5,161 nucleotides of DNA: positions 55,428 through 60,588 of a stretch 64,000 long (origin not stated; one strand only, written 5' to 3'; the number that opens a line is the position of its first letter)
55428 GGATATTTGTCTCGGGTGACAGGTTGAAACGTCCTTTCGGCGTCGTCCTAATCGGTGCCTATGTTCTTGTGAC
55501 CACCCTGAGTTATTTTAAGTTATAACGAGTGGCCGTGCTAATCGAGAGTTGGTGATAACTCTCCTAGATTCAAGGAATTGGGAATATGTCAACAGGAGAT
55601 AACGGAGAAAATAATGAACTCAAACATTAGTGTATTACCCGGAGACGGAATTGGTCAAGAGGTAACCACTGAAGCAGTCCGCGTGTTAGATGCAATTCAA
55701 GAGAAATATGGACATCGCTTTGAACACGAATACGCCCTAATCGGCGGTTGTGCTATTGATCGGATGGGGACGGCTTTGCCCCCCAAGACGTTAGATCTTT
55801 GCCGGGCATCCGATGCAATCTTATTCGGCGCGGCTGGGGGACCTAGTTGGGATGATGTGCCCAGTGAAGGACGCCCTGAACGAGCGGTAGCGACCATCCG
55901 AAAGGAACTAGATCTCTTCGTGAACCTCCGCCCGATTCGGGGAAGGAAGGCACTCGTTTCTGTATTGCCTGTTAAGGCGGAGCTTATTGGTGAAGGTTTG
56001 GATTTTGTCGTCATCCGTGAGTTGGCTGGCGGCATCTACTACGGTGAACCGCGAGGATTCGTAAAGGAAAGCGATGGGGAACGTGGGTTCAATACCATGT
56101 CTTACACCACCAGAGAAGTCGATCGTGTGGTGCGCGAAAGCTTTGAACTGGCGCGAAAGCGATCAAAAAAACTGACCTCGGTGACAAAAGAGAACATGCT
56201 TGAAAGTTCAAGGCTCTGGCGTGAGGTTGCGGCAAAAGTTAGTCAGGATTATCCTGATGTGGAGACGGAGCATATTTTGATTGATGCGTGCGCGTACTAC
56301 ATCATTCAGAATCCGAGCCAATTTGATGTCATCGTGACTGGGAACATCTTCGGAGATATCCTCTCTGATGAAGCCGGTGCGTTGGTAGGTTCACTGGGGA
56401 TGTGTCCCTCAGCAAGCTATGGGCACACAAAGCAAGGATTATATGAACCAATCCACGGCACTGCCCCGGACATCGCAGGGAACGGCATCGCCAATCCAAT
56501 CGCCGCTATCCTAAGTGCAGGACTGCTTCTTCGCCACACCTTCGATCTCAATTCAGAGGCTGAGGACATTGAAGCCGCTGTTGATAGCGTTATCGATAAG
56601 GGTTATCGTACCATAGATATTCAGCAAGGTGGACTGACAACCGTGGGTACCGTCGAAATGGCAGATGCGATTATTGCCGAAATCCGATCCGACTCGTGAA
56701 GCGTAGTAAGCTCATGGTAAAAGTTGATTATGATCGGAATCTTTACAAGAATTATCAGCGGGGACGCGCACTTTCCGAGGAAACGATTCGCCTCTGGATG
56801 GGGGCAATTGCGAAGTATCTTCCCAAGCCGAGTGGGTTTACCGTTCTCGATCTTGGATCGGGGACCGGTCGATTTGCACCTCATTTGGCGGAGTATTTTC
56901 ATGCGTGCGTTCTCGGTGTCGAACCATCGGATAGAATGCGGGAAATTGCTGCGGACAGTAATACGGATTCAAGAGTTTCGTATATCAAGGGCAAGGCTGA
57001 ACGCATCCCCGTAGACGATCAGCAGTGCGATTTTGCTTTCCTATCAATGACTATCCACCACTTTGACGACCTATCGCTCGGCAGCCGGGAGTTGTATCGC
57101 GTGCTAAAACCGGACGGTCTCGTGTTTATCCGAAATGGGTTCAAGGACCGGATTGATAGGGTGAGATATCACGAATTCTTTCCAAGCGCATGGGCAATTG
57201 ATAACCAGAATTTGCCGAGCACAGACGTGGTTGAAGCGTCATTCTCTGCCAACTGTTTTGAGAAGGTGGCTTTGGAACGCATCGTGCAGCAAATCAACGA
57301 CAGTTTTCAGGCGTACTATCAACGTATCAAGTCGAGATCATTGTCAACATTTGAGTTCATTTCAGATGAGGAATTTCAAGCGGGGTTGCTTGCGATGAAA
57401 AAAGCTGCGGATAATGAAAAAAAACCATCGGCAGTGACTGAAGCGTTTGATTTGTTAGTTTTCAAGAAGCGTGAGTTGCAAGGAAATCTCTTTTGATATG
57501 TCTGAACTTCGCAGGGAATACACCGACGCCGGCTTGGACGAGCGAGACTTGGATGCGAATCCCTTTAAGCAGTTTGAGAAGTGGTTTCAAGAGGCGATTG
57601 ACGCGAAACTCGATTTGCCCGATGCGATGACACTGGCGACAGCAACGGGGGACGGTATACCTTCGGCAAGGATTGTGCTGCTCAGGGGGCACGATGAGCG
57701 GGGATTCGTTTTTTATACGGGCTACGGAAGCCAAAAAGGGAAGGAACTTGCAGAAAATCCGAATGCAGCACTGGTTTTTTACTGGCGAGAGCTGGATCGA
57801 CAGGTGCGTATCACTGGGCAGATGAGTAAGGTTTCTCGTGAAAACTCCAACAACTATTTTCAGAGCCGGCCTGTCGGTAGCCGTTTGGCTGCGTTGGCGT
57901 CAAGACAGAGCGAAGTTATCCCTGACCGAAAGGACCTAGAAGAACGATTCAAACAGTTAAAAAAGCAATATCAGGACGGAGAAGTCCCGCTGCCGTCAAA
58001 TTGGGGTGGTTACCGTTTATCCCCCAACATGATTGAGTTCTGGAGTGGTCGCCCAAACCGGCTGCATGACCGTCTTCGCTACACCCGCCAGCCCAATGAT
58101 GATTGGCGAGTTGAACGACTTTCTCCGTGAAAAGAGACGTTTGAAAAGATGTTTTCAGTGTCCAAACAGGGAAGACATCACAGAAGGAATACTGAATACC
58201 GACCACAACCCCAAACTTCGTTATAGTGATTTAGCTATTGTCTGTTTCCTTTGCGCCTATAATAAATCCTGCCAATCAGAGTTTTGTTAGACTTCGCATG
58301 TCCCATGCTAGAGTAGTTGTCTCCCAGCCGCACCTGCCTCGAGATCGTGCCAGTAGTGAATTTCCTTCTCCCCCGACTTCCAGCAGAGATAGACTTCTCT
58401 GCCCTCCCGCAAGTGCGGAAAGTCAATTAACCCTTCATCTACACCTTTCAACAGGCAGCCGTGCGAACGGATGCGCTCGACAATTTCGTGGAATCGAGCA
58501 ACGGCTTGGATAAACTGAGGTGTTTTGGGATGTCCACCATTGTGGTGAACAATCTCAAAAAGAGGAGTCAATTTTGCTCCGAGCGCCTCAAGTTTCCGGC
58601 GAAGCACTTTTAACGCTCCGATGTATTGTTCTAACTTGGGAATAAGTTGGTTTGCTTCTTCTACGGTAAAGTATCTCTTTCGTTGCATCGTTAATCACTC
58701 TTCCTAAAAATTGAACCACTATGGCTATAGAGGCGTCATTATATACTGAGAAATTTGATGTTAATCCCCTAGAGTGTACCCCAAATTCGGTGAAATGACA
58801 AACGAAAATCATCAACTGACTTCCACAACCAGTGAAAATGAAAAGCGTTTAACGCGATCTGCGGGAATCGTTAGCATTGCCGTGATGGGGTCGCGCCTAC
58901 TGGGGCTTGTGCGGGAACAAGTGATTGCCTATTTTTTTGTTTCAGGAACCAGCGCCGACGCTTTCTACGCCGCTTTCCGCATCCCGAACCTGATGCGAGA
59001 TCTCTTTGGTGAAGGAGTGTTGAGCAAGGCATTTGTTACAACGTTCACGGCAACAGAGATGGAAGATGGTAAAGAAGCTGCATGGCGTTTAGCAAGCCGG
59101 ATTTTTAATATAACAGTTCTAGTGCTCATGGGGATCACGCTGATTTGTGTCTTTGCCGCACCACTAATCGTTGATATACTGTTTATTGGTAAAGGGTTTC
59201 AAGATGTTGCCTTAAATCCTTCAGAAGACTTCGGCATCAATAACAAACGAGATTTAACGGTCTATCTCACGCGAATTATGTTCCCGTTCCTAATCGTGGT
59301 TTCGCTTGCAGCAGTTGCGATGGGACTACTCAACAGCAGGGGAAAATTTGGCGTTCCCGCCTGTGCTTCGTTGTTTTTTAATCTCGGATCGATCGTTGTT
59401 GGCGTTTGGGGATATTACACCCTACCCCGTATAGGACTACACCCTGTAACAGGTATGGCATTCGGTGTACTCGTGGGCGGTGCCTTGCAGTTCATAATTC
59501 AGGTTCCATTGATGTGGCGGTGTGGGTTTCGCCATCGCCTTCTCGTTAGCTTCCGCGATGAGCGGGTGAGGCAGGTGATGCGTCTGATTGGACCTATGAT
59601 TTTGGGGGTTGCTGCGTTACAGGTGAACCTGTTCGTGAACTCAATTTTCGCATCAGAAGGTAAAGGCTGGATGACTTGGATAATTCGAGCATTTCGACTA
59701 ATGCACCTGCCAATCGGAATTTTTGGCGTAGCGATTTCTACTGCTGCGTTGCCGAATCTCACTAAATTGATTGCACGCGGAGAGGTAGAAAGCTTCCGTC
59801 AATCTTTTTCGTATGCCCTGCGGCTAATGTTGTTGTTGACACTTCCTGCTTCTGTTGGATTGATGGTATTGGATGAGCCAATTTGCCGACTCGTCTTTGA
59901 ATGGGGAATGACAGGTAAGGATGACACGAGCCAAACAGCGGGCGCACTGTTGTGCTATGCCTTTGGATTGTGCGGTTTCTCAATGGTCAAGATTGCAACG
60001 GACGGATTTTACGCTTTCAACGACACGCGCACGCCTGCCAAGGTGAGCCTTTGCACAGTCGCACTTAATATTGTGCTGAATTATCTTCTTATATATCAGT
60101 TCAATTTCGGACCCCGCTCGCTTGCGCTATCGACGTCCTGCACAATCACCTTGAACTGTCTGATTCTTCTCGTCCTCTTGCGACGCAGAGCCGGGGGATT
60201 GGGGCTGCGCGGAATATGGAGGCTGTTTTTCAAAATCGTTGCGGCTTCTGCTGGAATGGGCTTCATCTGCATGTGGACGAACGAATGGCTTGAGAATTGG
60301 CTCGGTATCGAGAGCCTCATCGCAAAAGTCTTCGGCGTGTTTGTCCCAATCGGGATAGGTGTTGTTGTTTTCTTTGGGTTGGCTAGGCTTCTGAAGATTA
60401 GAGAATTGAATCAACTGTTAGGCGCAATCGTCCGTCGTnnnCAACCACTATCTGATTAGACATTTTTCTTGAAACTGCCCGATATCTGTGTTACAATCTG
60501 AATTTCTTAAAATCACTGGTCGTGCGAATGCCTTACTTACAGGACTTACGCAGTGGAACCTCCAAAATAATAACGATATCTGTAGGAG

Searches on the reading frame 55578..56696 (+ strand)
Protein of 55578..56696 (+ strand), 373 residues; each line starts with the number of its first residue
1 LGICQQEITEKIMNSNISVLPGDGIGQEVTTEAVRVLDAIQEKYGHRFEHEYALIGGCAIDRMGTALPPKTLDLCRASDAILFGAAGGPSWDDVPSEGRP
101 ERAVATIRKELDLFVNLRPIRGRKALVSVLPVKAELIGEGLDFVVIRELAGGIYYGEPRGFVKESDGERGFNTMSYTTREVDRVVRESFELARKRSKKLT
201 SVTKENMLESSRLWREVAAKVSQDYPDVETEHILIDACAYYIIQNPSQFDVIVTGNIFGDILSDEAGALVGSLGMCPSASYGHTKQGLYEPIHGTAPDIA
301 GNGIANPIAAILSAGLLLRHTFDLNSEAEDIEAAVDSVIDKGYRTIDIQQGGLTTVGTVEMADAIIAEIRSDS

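Call 49: search_protein_families(library=pfam, proteins=[window:55578-56696:+], max_evalue=0.00001)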
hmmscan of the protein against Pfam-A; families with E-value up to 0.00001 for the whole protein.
window:55578-56696:+ (373 aa): 1 family
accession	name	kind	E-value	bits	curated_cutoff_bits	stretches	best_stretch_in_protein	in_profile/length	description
PF00180.25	Iso_dh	-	4.8e-125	417.9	27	1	16-365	1-348/348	Isocitrate/isopropylmalate dehydrogenase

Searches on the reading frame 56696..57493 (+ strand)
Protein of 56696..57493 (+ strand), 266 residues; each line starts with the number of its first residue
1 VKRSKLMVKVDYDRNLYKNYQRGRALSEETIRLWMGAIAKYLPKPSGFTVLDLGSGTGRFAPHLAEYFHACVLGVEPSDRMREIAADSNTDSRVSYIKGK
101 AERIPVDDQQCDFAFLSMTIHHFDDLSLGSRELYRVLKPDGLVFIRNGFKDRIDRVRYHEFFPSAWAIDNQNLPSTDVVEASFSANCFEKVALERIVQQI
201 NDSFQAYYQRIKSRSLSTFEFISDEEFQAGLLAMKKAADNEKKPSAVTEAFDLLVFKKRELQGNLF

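Call 49: search_protein_families(library=pfam, proteins=[window:56696-57493:+], max_evalue=0.00001)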
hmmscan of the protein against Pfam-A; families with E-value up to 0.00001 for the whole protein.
window:56696-57493:+ (266 aa): 6 families
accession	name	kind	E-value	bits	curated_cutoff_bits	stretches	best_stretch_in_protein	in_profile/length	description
PF08241.18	Methyltransf_11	-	1.3e-22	80.6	21.2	1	51-145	1-95/95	Methyltransferase domain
PF13649.12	Methyltransf_25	-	1.9e-19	70.6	27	1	50-141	1-97/97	Methyltransferase domain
PF13489.12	Methyltransf_23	-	2.9e-15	56.8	27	1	30-148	5-119/164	Methyltransferase domain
PF01209.24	Ubie_methyltran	-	2.5e-11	43.8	20.1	1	25-145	26-151/233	ubiE/COQ5 methyltransferase family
PF13847.12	Methyltransf_31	-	4.8e-11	43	27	1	46-147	3-111/145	Methyltransferase domain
PF08242.18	Methyltransf_12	-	3.2e-10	41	30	1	51-142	1-97/98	Methyltransferase domain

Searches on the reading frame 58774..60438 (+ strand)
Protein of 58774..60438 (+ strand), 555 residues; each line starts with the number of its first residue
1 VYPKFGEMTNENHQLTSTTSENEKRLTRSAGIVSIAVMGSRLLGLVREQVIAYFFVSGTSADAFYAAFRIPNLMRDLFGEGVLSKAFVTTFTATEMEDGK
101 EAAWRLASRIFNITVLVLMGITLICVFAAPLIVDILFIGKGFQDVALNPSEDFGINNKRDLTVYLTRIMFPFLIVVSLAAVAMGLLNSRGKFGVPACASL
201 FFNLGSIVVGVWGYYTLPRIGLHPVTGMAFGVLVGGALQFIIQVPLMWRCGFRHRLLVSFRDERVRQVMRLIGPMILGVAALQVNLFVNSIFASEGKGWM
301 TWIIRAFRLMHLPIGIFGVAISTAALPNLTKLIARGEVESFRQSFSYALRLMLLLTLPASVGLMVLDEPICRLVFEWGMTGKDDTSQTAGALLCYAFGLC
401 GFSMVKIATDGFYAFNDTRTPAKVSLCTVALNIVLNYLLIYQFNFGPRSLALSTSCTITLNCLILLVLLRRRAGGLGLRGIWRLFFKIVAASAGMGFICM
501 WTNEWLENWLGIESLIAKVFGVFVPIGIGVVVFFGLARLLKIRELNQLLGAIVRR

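Call 49: search_protein_families(library=pfam, proteins=[window:58774-60438:+], max_evalue=0.00001)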
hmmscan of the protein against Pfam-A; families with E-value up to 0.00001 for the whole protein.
window:58774-60438:+ (555 aa): 2 families
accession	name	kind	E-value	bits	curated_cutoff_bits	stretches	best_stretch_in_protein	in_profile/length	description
PF03023.19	MurJ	-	9.4e-107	357.8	27.4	1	51-516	1-447/451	Lipid II flippase MurJ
PF01554.23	MatE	-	5.2e-10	39.7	24.9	1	313-438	40-161/161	MatE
